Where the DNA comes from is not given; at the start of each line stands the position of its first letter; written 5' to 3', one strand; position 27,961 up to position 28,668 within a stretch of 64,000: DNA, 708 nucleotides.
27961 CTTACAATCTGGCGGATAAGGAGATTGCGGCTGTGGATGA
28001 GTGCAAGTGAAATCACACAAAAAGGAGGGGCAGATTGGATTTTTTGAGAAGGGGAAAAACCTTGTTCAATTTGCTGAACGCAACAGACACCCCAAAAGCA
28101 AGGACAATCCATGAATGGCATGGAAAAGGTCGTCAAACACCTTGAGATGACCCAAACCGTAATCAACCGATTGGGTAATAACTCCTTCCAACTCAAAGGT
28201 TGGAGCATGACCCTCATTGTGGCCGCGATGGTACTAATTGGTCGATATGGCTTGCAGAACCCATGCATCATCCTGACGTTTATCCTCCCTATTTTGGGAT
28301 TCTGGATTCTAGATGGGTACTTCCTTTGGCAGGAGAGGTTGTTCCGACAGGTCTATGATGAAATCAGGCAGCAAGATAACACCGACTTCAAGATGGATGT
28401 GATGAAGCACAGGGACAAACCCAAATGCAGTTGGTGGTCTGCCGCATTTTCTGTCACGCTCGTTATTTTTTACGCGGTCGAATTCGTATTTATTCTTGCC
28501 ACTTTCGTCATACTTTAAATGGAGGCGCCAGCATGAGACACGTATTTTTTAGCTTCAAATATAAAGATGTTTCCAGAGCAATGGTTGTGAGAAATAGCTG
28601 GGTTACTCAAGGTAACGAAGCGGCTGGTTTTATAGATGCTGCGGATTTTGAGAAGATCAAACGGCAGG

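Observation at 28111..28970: Minimal TIR-like (ThsB/DUF1863-type) protein coupled to a 135-aa three-TM protein: candidate Thoeris-like sensor plus membrane effector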

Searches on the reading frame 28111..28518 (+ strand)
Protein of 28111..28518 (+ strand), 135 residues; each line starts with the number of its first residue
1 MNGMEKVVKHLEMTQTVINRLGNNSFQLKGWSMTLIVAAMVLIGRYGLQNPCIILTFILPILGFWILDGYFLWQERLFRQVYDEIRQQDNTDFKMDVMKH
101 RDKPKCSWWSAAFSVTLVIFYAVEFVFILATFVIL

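Call 4: search_protein_families(library=pfam, proteins=[window:28111-28518:+], max_evalue=1)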
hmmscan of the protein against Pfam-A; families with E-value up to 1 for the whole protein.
window:28111-28518:+ (135 aa): 1 family
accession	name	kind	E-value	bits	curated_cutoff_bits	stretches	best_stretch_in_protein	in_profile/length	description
PF11683.13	DUF3278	-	0.0028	18.2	26.6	1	13-100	25-113/130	Protein of unknown function (DUF3278)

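Call 5: search_protein_families(library=padloc, proteins=[window:28111-28518:+], max_evalue=1)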
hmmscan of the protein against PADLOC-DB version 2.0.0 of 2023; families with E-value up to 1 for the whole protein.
window:28111-28518:+ (135 aa): 4 families
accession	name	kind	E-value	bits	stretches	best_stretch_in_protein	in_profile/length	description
PDLC04686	PDC-M50A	-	1.5e-38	130.1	1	4-133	1-130/134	-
PDLC04685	PDC-M50A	-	2.1e-30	103.6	1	5-133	3-127/130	-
PDLC04684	PDC-M50A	-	2.1e-20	71.8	1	7-134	14-139/159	-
PDLC04687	PDC-M50A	-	1.4e-18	65.3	1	8-127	13-132/144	-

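Call 9: find_homologous_proteins(query=window:28111-28518:+, max_evalue=0.001)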
Query window:28111-28518:+ (135 aa): 767 proteins with E <= 0.001 among 769 candidates; the best 120 are listed.
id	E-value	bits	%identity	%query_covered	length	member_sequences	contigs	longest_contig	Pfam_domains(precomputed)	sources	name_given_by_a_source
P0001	6.1e-86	303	100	100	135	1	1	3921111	-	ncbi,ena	-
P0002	6.6e-79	281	93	100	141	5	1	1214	-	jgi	-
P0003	5.0e-78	278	90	100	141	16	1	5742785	-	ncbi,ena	-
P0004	3.5e-75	269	87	100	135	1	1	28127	-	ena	-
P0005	1.3e-74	267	88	100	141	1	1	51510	-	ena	-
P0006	3.1e-73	262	87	100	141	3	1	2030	-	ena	-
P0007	1.1e-71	257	82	100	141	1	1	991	-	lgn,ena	-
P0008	3.2e-71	256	82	100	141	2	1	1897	-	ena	-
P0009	7.3e-71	255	84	99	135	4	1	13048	-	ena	-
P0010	1.6e-70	253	84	99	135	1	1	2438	-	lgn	-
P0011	1.8e-70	253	81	100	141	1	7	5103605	-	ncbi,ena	-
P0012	2.4e-70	253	84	99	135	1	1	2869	-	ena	-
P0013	6.8e-70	251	86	99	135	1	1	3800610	-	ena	-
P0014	1.2e-69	251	80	100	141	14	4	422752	-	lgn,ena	-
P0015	1.6e-69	250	84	99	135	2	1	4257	-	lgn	-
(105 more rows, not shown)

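Call 11: find_related_loci(query=A1, collection=genome_contigs, flank=8000)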
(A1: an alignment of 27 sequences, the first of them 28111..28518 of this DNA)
Query A1 (135 aa) in genome_contigs; peptide patterns used: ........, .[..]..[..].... (x = any residue, [..] = any of these).
267 stretches matched a pattern; 251 encode a relative of the query (tblastn E <= 1e-3); the best 80 are kept; 80 distinct loci.
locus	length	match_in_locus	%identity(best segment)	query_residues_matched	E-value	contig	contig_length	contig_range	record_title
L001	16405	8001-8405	90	1-135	2e-82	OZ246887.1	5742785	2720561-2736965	MAG: Candidatus Binatia bacterium isolate b8ec8574-1247-4dd4-b016-8701380be1a0 genome assembly, chromosome: 1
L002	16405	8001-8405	91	1-135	3e-82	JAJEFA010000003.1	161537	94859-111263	MAG: Candidatus Binatia bacterium isolate p16x34bins.64 k141_692218, whole genome shotgun sequence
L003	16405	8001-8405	81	1-135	2e-75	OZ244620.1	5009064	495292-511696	MAG: uncultured Candidatus Binatia bacterium isolate a6e05b1d-2203-4d92-b789-b8e4a46226c9 genome assembly, chromosome: 1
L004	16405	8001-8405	79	1-135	2e-73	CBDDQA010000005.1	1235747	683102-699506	MAG: uncultured Candidatus Binatia bacterium isolate 6ae7d3f7-6f3a-412e-99ff-c928d72fc6b4 genome assembly, contig: conti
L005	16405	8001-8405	78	1-135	1e-72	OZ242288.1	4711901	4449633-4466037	MAG: uncultured Candidatus Binatia bacterium isolate 92a940bf-e797-4da1-8ec4-eab1d584ba41 genome assembly, chromosome: 1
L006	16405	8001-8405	79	1-135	1e-71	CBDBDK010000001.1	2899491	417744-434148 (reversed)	MAG: uncultured Candidatus Binatia bacterium isolate 2c216906-a703-41c5-82d5-ef5894461506 genome assembly, contig: conti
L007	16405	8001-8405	79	1-135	8e-72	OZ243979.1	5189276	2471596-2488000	MAG: uncultured Candidatus Binatia bacterium isolate 1ea5a42d-c5b0-4d9d-a207-f079449ea76f genome assembly, chromosome: 1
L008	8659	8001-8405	77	1-135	3e-71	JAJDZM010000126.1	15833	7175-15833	MAG: Candidatus Binatia bacterium isolate jk18x40bins.50 k141_51459, whole genome shotgun sequence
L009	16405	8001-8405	76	1-135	8e-69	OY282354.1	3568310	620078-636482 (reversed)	MAG: uncultured Gammaproteobacteria bacterium isolate b1fdf0bb-5270-493a-8425-87954a876b58 genome assembly, chromosome:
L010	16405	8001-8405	75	1-135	2e-67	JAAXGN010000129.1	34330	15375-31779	MAG: Candidatus Poribacteria bacterium isolate Plut_88864 filtered_Plut_88864_genomic_contig_51496, whole genome shotgun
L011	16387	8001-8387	78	1-129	3e-66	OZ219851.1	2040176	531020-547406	MAG: Opitutales bacterium isolate e4292735-b3b5-42df-bce3-ad3ef7a88f44 genome assembly, chromosome: 10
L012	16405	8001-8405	73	1-135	4e-66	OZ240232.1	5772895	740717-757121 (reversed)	MAG: Candidatus Versatilivoraceae bacterium isolate ed3112cf-5d09-4b03-98f8-4139f083c0eb genome assembly, chromosome: 1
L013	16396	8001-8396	73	1-132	4e-66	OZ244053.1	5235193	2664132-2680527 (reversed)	MAG: Terriglobia bacterium isolate c15e5db1-7159-4592-9896-25da90492a0a genome assembly, chromosome: 1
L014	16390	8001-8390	76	1-130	1e-65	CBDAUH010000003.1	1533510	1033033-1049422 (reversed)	MAG: Candidatus Poribacteria bacterium isolate 2b956532-cd71-4e48-8ac0-65602b58f679 genome assembly, contig: contig_3, w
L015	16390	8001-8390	76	1-130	2e-65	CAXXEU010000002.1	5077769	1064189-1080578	MAG: Candidatus Poribacteria bacterium isolate 3e89c7d8-7361-487e-81cd-bcd86543e134 genome assembly, contig: contig_2, w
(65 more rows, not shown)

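Call 21: search_protein_families(library=pfam, alignment_id=A1, max_evalue=10)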
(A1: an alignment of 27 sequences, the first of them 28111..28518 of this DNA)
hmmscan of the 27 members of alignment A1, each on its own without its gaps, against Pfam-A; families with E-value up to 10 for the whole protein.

A. member 1, window:28111-28518:+ (135 aa): 1 family
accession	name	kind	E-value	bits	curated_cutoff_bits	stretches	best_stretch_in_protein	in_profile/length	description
PF11683.13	DUF3278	-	0.0028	18.2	26.6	1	13-100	25-113/130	Protein of unknown function (DUF3278)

B. families by the number of members that match (of 27 scanned): 10 families
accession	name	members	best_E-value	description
PF11683.13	DUF3278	24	8.7e-05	Protein of unknown function (DUF3278)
PF24838.2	8xMP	10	0.00051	Octameric membrane protein family (8xMP)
PF00268.27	Ribonuc_red_sm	4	0.016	Ribonucleotide reductase, small chain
PF04530.17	Viral_Beta_CD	3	0.066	Viral Beta C/D like family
PF16996.10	Asp4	1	0.0033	Accessory secretory protein Sec Asp4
PF06923.16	GutM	1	0.085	Glucitol operon activator protein (GutM)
PF24661.1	DUF7649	1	0.5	Domain of unknown function (DUF7649)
PF11241.13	DUF3043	1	1.1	Protein of unknown function (DUF3043)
PF05814.16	Ac76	1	3.3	Orf76 (Ac76)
PF11003.13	DUF2842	1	8.7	Protein of unknown function (DUF2842)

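Call 33: predict_structure(alignment_id=A1)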
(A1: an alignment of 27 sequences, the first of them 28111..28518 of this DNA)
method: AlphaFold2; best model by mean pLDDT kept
length: 135 residues; sequences in the alignment: 27
mean_pLDDT: 64.1   pTM: 0.41
mean pLDDT of the five models: 64.1, 61.3, 60.8, 58.8, 57.2
residues with pLDDT >= 90: 0; 70-90: 35; 50-70: 82; < 50: 18
segments of 3 or more residues with pLDDT < 50: 89-105
pLDDT, mean of each block of 10 residues (from residue 1): 58 64 62 68 64 69 71 67 59 41 53 74 78 73
secondary structure, 60 per line:
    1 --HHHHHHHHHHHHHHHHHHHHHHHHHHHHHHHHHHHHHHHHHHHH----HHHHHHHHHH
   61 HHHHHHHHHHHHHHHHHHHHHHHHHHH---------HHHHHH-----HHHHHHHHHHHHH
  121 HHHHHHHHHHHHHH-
elements in order: H3-46 H51-87 H97-102 H108-134

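Call 37: search_solved_structures(query=A1, max_evalue=10)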
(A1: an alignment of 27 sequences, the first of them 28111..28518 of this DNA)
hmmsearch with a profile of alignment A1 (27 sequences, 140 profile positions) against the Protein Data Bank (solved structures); distinct sequences matched with E-value up to 10: 3.
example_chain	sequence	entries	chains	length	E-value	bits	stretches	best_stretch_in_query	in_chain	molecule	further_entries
3gz8_A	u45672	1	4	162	0.19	15.2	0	20-49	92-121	MutT/nudix family protein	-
3gz5_A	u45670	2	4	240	0.67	13.4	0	20-49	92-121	MutT/nudix family protein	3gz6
1ayx_A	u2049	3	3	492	1.2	12.6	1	58-103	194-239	GLUCOAMYLASE | Glucoamylase GLU1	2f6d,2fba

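Call 39: find_encoding_contigs(protein=P0001, flank=10000, max_places=2)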
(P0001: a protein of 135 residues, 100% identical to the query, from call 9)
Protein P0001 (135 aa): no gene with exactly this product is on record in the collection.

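Call 48: search_protein_families(library=ncbifam, proteins=[window:28111-28518:+], max_evalue=1)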
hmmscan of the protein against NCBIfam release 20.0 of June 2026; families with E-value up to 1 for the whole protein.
window:28111-28518:+ (135 aa): 0 families

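Call 56: search_protein_representatives(alignment_id=A1)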
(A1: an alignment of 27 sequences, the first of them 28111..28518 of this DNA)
Query: 27 sequences, 140 profile positions. Proteins with E-value up to 0.001 (for the whole library): 4228; up to 1e-10: 2255; up to 1e-30: 32. The best 150 are listed.
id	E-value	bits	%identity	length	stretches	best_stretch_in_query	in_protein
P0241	3.6e-62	224.9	-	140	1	1-136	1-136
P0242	1.6e-61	222.9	-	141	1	1-136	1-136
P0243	6.1e-57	208.0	-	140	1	1-136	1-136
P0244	1.4e-54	200.4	-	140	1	1-135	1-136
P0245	2.0e-54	199.8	-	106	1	1-105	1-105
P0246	6.8e-54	198.1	-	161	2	4-137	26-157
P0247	1.3e-51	190.8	-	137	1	1-136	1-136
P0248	2.7e-51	189.7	-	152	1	1-132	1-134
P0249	1.7e-48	180.6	-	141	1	1-137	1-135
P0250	2.7e-46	173.5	-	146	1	1-132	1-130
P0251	6.1e-46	172.4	-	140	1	1-135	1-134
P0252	1.2e-38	148.7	-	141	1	1-136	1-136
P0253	1.9e-38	148.1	-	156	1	1-135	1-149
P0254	3.8e-38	147.1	-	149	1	4-134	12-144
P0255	5.2e-37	143.4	-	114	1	33-113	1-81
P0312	4.5e-27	111.2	-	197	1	9-134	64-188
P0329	3.3e-26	108.4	-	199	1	5-131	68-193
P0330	3.8e-26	108.2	-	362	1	5-134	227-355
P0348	1.2e-25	106.6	-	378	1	4-133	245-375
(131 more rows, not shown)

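Call 60: search_protein_families(library=pfam, alignment_id=A2, max_evalue=1)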
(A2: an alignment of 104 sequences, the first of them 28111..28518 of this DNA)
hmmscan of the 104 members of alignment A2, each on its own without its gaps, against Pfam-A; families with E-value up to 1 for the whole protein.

A. member 1, window:28111-28518:+ (135 aa): 1 family
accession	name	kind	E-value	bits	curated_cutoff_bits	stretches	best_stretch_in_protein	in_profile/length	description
PF11683.13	DUF3278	-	0.0028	18.2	26.6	1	13-100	25-113/130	Protein of unknown function (DUF3278)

B. families by the number of members that match (of 104 scanned): 72 families (the first 25 are shown)
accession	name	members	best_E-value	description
PF11683.13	DUF3278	24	0.00033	Protein of unknown function (DUF3278)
PF10028.14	DUF2270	15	0.0043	Predicted integral membrane protein (DUF2270)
PF24838.2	8xMP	10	0.0013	Octameric membrane protein family (8xMP)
PF05814.16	Ac76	9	0.00084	Orf76 (Ac76)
PF13727.12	CoA_binding_3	2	0.0049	CoA-binding domain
PF19273.5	Exportin-5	2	0.0071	Exportin-5 family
PF04257.20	Exonuc_V_gamma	2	0.02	Exodeoxyribonuclease V, gamma subunit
PF25202.1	DUF7834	2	0.026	Family of unknown function (DUF7834)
PF06749.17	DUF1218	2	0.042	Protein of unknown function (DUF1218)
PF10557.15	Cullin_Nedd8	2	0.066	Cullin protein neddylation domain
PF15169.12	Cybc1_Eros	2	0.09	Cytochrome b-245 chaperone 1 / Eros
PF17439.7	DUF5418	2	0.1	Family of unknown function (DUF5418)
PF24673.1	Blr_divisome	2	0.13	Divisome-associated membrane protein Blr family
PF18163.6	LD_cluster2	1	1.7e-15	SLOG cluster2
PF18180.6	LD_cluster3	1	0.00038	SLOG cluster3 family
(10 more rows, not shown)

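Call 63: search_protein_families(library=pfam, proteins=[P0330, P0348, P0312, P0329], max_evalue=1)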
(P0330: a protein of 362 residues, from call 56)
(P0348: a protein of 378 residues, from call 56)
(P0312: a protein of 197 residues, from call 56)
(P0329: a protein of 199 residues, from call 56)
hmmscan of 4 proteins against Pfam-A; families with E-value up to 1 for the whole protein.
P0330 (362 aa): 1 family
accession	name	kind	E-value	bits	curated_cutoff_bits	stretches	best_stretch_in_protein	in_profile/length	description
PF13188.13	PAS_8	-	0.17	12.3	21.8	1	32-66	3-39/65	PAS domain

P0348 (378 aa): 3 families
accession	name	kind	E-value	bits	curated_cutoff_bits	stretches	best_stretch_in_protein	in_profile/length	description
PF18163.6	LD_cluster2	-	1.7e-15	57.7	25.3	1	10-198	2-199/264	SLOG cluster2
PF18180.6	LD_cluster3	-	0.00038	20.6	25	1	35-75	9-48/170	SLOG cluster3 family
PF18185.7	STALD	-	0.011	15.6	24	1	128-236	94-207/211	Sir2- and TIR-associating SLOG family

P0312 (197 aa): 1 family
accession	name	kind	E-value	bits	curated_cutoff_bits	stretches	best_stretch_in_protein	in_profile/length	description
PF24838.2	8xMP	-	0.56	10.5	30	1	74-135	16-85/136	Octameric membrane protein family (8xMP)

P0329 (199 aa): 2 families
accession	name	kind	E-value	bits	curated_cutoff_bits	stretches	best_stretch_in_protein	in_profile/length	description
PF11683.13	DUF3278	-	0.18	12.4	26.6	1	81-115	30-64/130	Protein of unknown function (DUF3278)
PF17093.10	PBP_N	-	0.5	10.9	30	0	93-120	85-112/138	Penicillin-binding protein N-terminus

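Call 76: predict_structure(alignment_id=A2)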
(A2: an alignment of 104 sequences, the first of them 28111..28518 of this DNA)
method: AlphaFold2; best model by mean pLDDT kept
length: 135 residues; sequences in the alignment: 104
mean_pLDDT: 95.0   pTM: 0.86
mean pLDDT of the five models: 95.0, 94.8, 94.7, 94.1, 93.3
residues with pLDDT >= 90: 117; 70-90: 18; 50-70: 0; < 50: 0
segments of 3 or more residues with pLDDT < 50: none
pLDDT, mean of each block of 10 residues (from residue 1): 95 98 97 94 85 89 97 98 98 97 97 98 95 89
secondary structure, 60 per line:
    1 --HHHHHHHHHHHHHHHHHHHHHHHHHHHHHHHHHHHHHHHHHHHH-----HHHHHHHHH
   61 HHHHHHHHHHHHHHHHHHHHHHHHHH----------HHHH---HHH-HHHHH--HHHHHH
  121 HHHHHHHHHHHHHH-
elements in order: H3-46 H52-86 H97-100 H108-112 H115-134

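Call 79: fold_search(model_id=the predicted structure, library=pdb)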
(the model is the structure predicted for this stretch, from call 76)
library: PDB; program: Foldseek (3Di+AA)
matches with E <= 10: 104; with E <= 0.001: 0
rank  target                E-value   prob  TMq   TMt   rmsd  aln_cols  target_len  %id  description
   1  9s97_C                1.6e+00  0.91  0.51  0.37   2.7        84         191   14  CdvB2 filament - low twist (released 2026-01-28)
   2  9vu9_D                1.9e+00  0.16  0.31  0.18  10.3       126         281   16  channel D complex with 4 (released 2026-03-11)
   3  9eio_A                2.1e+00  0.20  0.34  0.17   6.9       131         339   12  Cryo-EM structure of the mutant KCa2.2_F244S channel (released 2025-04-23)
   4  9vu9_A                2.6e+00  0.60  0.51  0.21   7.3       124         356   10  channel D complex with 4 (released 2026-03-11)
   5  1vhb_A                2.6e+00  0.05  0.18  0.18  14.8       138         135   15  BACTERIAL DIMERIC HEMOGLOBIN FROM VITREOSCILLA STERCORARIA (released 1998-02-25)
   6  9vub_A                2.9e+00  0.16  0.35  0.16   7.6       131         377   11  channel C complex with 3 (released 2026-03-11)
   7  8vxh_A                3.1e+00  0.57  0.42  0.20   2.8        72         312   17  Cryo-EM Structure of the Glycosyltransferase ArnC from Salmonella enterica in the Apo State Determined on Talos Arctic (released 2025-02-05)
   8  6r2g_A                3.3e+00  0.21  0.43  0.40  10.9       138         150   11  Crystal structure of a single-chain protein mimetic of the gp41 NHR trimer in complex with the synthetic CHR peptide C (released 2019-07-10)
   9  9b77_A                3.4e+00  0.54  0.42  0.20   2.9        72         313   17  Cryo-EM Structure of the Glycosyltransferase ArnC from Salmonella enterica in the Apo State Determined on Krios micros (released 2025-02-05)
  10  6s18_A                3.4e+00  0.08  0.25  0.24  20.0       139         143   10  Ligand binding domain of the P. putida receptor PcaY_PP in complex with glycerol (released 2020-10-21)
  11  5swt_B                3.6e+00  0.14  0.39  0.24  23.4       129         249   12  Crystal Structure of PI3Kalpha in complex with fragments 17 and 27 (released 2017-02-15)
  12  6s33_A                3.6e+00  0.09  0.30  0.29  19.8       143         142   11  Ligand binding domain of the P. putida receptor PcaY_PP in complex with Protocatechuate (released 2020-10-21)
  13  9asc_A                3.8e+00  0.30  0.41  0.19   6.7        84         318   18  Cryo-EM Structure of the Glycosyltransferase ArnC from Salmonella enterica in the UDP-bound State Determined on Talos  (released 2025-02-05)
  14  4dci_B                4.0e+00  0.82  0.55  0.50   1.7        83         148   11  Crystal structure of unknown funciton protein from Synechococcus sp. WH 8102 (released 2012-02-01)
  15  5sxb_B                4.0e+00  0.47  0.57  0.37  26.5       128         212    8  Crystal Structure of PI3Kalpha in complex with fragment 23 (released 2017-02-15)
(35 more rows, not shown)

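Call 89: list_cluster_members(proteins=[P0001, P0121, L093:3773-4198:+])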
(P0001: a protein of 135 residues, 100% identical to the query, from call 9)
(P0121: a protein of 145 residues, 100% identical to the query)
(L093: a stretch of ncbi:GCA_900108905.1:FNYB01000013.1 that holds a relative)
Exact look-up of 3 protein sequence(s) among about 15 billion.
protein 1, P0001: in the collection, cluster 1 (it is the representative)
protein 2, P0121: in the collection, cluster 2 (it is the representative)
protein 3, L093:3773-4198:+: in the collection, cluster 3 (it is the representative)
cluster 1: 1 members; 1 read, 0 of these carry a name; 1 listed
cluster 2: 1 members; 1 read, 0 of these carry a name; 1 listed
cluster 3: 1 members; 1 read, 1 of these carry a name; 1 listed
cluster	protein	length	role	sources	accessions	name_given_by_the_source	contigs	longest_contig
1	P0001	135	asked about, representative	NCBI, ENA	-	-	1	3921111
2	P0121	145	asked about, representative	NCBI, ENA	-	-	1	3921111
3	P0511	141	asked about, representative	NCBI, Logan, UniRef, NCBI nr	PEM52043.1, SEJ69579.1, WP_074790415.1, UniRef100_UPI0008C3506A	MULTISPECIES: hypothetical protein [Bacillus cereus group] | hypothetical protein n=1 Tax=Bacillus cereus group TaxID=86661 RepID=UPI0008C3506A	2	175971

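Call 95: find_related_loci(query=A1, collection=viral_contigs, flank=2500)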
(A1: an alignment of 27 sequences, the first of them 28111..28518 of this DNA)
Query A1 (135 aa) in viral_contigs; peptide patterns used: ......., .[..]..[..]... (x = any residue, [..] = any of these).
25 stretches matched a pattern; 2 encode a relative of the query (tblastn E <= 1e-3); 2 distinct loci.
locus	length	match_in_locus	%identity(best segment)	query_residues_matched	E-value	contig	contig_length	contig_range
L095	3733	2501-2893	45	4-135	2e-30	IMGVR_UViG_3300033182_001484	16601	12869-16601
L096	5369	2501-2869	44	3-123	1e-29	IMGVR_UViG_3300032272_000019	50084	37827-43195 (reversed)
